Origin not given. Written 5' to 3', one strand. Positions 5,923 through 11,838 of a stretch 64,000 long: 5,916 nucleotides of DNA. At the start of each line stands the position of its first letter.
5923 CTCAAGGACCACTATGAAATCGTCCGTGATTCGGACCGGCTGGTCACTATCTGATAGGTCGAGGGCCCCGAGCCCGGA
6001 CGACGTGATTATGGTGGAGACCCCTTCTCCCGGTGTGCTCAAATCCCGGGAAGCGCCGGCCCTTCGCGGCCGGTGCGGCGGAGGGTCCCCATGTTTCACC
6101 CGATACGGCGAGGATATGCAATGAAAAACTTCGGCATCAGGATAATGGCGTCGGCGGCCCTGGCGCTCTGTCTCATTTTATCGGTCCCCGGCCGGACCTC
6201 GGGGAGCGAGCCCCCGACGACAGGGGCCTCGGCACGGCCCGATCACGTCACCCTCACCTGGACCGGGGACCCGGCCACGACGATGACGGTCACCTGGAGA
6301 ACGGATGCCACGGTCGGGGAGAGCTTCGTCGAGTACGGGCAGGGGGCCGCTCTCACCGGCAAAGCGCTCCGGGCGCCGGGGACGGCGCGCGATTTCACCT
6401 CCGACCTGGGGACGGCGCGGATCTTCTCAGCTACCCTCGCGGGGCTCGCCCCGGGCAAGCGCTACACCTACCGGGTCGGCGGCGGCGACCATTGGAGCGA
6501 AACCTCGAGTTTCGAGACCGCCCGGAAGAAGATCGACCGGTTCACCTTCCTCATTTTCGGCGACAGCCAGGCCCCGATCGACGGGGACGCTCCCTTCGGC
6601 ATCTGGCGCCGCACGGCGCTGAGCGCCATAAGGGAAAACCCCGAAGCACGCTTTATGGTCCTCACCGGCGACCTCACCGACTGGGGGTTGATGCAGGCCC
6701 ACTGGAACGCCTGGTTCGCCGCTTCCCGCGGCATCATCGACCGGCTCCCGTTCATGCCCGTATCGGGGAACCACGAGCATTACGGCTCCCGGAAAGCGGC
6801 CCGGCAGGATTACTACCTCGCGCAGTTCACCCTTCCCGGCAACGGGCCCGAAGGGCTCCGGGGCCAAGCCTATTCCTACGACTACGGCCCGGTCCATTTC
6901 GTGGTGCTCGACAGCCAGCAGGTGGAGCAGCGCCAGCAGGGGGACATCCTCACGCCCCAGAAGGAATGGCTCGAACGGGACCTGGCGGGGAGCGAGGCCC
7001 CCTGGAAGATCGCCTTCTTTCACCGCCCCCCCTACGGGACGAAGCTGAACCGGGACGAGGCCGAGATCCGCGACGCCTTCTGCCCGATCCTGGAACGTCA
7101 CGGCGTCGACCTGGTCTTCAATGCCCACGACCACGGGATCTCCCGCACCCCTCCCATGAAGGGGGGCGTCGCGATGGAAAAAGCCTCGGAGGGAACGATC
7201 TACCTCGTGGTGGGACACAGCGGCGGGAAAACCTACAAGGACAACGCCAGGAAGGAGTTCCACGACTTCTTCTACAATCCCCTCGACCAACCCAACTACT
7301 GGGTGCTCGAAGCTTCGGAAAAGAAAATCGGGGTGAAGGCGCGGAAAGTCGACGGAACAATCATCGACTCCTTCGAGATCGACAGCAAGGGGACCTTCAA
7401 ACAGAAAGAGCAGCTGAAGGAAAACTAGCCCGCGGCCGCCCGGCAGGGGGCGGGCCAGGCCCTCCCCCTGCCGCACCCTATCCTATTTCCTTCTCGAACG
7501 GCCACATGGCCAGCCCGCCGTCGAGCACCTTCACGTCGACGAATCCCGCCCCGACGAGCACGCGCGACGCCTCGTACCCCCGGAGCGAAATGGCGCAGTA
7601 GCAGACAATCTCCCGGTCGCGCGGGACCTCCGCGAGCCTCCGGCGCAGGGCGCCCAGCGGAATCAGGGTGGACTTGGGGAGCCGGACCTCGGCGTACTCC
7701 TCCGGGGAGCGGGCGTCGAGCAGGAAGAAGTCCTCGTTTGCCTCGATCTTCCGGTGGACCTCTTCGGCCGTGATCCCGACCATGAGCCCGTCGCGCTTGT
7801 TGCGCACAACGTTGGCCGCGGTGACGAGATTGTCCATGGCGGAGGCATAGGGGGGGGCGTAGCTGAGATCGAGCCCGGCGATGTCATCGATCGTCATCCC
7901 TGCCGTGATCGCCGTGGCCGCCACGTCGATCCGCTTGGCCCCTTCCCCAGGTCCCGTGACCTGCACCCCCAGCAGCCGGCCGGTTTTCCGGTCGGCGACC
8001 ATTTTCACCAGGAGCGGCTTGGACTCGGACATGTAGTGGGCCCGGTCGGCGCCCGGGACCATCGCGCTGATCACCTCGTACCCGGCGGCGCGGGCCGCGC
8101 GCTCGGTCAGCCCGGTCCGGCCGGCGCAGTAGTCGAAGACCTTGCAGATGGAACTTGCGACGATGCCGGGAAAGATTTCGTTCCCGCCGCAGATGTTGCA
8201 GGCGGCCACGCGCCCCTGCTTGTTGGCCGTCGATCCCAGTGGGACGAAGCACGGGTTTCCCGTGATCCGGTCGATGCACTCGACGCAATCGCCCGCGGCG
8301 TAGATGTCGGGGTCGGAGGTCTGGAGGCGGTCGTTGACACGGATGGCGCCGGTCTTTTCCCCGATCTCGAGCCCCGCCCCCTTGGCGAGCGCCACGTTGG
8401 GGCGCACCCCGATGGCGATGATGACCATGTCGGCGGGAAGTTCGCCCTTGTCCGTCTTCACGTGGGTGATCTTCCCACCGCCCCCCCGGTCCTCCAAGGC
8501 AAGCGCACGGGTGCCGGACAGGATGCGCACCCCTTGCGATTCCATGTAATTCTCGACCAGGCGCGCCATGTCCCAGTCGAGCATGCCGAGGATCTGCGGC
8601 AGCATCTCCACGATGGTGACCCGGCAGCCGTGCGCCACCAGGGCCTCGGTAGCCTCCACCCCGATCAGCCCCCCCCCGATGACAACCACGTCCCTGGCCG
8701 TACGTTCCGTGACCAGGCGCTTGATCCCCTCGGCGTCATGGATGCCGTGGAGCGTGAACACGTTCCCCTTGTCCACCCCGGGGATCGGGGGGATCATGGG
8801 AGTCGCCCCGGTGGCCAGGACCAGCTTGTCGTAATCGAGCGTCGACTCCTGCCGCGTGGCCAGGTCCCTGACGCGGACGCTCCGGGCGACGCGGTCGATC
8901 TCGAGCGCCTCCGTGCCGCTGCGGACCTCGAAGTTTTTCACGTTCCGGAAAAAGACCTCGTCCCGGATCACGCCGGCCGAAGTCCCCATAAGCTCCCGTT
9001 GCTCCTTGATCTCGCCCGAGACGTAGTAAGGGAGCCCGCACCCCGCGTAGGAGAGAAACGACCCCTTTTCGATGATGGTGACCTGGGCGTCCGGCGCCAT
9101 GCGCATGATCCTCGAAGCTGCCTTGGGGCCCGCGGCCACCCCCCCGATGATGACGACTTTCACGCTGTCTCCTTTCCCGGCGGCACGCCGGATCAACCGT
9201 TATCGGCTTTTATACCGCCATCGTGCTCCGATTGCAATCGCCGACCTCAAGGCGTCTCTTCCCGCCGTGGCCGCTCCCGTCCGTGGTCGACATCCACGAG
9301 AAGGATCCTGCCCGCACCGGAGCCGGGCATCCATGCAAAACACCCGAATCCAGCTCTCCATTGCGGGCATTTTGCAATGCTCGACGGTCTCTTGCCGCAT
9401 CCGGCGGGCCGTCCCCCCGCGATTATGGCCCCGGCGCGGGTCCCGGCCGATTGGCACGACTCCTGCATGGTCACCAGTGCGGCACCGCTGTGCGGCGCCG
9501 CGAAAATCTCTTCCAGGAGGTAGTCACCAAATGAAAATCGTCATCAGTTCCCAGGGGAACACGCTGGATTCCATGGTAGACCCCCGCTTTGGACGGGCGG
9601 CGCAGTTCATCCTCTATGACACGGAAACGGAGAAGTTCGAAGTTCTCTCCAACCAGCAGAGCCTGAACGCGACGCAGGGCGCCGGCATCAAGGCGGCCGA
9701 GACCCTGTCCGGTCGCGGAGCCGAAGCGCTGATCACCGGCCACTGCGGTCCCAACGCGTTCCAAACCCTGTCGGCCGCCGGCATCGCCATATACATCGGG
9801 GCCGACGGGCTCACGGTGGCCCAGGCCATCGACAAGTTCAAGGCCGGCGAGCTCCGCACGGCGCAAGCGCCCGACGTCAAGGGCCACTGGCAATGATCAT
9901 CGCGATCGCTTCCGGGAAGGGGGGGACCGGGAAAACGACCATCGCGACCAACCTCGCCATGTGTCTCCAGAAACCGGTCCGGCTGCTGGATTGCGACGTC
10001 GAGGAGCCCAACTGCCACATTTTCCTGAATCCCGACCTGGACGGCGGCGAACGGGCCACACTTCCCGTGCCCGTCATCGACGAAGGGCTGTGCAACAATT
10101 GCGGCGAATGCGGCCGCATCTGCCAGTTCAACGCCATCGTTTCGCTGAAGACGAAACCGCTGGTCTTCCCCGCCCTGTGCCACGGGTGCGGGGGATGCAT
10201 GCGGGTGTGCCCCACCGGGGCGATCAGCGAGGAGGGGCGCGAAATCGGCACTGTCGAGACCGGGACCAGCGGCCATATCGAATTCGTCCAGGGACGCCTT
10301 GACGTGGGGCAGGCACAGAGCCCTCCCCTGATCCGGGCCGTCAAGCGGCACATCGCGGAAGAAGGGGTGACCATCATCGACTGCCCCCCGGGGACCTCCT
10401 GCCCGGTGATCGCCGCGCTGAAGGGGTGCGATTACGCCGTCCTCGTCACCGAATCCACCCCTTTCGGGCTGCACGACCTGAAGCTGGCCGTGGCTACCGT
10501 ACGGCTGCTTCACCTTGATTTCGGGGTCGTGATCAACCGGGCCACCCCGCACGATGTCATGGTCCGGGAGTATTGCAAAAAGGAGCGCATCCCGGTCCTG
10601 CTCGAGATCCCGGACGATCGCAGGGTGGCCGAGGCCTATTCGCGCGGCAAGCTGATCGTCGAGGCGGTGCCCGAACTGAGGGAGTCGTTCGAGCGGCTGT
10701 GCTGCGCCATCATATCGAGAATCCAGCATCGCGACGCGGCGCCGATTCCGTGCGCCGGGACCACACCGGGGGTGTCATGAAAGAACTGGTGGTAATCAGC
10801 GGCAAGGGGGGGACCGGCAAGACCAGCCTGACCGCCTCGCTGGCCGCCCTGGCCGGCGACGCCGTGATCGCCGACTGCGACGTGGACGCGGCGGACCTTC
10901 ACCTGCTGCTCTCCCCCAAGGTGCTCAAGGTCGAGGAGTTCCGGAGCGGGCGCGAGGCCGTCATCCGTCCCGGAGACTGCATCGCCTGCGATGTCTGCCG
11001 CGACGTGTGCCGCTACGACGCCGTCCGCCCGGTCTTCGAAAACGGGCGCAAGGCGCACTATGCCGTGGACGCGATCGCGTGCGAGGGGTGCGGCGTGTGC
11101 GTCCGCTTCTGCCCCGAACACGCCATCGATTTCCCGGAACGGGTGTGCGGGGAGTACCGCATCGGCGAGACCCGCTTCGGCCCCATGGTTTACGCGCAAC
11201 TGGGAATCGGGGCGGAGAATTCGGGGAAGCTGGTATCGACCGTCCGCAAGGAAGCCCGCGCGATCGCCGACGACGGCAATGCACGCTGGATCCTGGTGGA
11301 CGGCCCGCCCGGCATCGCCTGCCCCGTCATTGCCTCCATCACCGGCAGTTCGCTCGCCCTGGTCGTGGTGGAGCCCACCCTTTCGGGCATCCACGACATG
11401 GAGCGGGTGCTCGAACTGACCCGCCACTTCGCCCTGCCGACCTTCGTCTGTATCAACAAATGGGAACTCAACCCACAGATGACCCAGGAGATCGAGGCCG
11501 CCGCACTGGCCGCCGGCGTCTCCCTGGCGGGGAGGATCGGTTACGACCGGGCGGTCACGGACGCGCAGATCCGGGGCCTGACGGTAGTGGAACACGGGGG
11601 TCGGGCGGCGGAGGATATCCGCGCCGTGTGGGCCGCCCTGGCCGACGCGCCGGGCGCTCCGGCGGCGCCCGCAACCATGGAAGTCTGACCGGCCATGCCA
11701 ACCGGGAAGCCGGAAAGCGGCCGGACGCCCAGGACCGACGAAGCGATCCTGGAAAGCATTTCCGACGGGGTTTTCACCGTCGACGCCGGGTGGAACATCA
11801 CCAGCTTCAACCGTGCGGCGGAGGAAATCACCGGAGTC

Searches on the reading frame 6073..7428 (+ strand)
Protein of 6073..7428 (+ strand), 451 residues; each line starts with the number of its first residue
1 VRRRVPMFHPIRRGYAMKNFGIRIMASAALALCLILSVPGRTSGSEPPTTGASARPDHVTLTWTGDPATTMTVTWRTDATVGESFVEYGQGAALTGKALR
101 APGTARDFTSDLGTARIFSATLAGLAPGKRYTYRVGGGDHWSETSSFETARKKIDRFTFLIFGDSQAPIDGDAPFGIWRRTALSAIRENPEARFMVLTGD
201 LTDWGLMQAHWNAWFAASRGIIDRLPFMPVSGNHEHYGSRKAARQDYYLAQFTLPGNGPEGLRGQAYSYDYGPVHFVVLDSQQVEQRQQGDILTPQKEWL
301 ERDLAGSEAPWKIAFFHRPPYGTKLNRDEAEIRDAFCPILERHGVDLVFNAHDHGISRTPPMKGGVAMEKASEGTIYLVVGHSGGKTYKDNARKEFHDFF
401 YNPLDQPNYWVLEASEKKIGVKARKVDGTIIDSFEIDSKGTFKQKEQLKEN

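Call 13: search_protein_families(library=pfam, proteins=[window:6073-7428:+], max_evalue=0.00001)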
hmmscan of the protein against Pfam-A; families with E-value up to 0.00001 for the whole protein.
window:6073-7428:+ (451 aa): 2 families
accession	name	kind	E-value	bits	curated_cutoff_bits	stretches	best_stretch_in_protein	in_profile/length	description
PF16656.11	Pur_ac_phosph_N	-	5.1e-22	78.7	30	1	56-149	1-93/93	Purple acid Phosphatase, N-terminal domain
PF00149.33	Metallophos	-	2.8e-17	64.2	21.5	1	158-354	2-189/191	Calcineurin-like phosphoesterase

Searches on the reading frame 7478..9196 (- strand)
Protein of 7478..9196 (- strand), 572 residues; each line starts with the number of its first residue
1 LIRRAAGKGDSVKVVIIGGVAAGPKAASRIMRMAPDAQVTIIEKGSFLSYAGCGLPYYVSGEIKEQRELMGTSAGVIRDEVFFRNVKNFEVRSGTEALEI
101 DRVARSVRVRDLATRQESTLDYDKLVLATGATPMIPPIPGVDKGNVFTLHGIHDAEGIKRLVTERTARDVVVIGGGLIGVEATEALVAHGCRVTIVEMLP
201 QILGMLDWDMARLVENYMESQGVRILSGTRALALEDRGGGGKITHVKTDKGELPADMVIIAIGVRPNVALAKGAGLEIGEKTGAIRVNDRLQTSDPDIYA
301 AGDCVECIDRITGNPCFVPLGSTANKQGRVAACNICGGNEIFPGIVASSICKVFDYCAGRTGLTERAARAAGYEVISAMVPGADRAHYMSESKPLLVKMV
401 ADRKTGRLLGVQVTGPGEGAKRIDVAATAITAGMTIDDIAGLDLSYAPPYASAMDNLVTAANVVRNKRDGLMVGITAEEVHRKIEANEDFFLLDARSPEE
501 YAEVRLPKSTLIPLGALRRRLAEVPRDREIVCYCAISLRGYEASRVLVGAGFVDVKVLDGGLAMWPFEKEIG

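Call 13: search_protein_families(library=pfam, proteins=[window:7478-9196:-], max_evalue=0.00001)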
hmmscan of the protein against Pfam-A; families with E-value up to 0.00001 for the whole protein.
window:7478-9196:- (572 aa): 8 families
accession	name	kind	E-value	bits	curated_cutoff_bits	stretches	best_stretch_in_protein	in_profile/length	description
PF07992.20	Pyr_redox_2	-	9.6e-65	219.3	26.1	1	13-307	2-280/291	Pyridine nucleotide-disulphide oxidoreductase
PF02852.28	Pyr_redox_dim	-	1.3e-20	74.1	25.3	1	350-456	3-108/110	Pyridine nucleotide-disulphide oxidoreductase, dimerisation domain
PF00070.33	Pyr_redox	-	1.4e-20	74.1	22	1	170-248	2-79/82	Pyridine nucleotide-disulphide oxidoreductase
PF00581.25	Rhodanese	-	1e-13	52.1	22.2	1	476-565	1-99/102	Rhodanese-like domain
PF13738.12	Pyr_redox_3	-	1.9e-10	40.9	30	1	88-302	95-305/305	Pyridine nucleotide-disulphide oxidoreductase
PF01266.30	DAO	-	9e-08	32.5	27.9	0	215-274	156-213/353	FAD dependent oxidoreductase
PF13434.12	Lys_Orn_oxgnase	-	4.1e-06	26.6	21.3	1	104-223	131-243/339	L-lysine 6-monooxygenase/L-ornithine 5-monooxygenase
PF03486.20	HI0933_like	-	5.7e-06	26.4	50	0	169-201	2-34/244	HI0933-like protein Rossmann domain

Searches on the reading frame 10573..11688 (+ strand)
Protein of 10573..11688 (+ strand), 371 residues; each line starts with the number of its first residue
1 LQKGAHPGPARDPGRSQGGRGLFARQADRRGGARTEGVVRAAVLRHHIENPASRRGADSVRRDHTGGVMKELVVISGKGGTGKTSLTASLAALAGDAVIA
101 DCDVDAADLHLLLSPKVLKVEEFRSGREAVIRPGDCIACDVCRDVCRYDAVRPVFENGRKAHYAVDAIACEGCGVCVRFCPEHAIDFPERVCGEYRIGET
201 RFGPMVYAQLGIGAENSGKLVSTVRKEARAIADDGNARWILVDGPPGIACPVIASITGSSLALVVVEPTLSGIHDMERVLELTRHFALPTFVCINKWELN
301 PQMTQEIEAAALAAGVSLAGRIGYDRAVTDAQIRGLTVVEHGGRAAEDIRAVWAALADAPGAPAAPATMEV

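Call 13: search_protein_families(library=pfam, proteins=[window:10573-11688:+], max_evalue=0.00001)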
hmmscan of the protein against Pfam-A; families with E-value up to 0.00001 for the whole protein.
window:10573-11688:+ (371 aa): 4 families
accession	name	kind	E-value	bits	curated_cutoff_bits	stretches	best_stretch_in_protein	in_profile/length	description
PF01656.29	CbiA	-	3.6e-11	43.6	25.4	1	72-338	1-125/125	CobQ/CobB/MinD/ParA nucleotide binding domain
PF12838.12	Fer4_7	-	1e-08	35.9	27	0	170-190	2-22/52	4Fe-4S dicluster domain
PF14697.11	Fer4_21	-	1.7e-07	31.7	35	1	129-185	1-57/59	4Fe-4S dicluster domain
PF00037.32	Fer4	-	4e-06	26.9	21.1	0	165-185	3-23/24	4Fe-4S binding domain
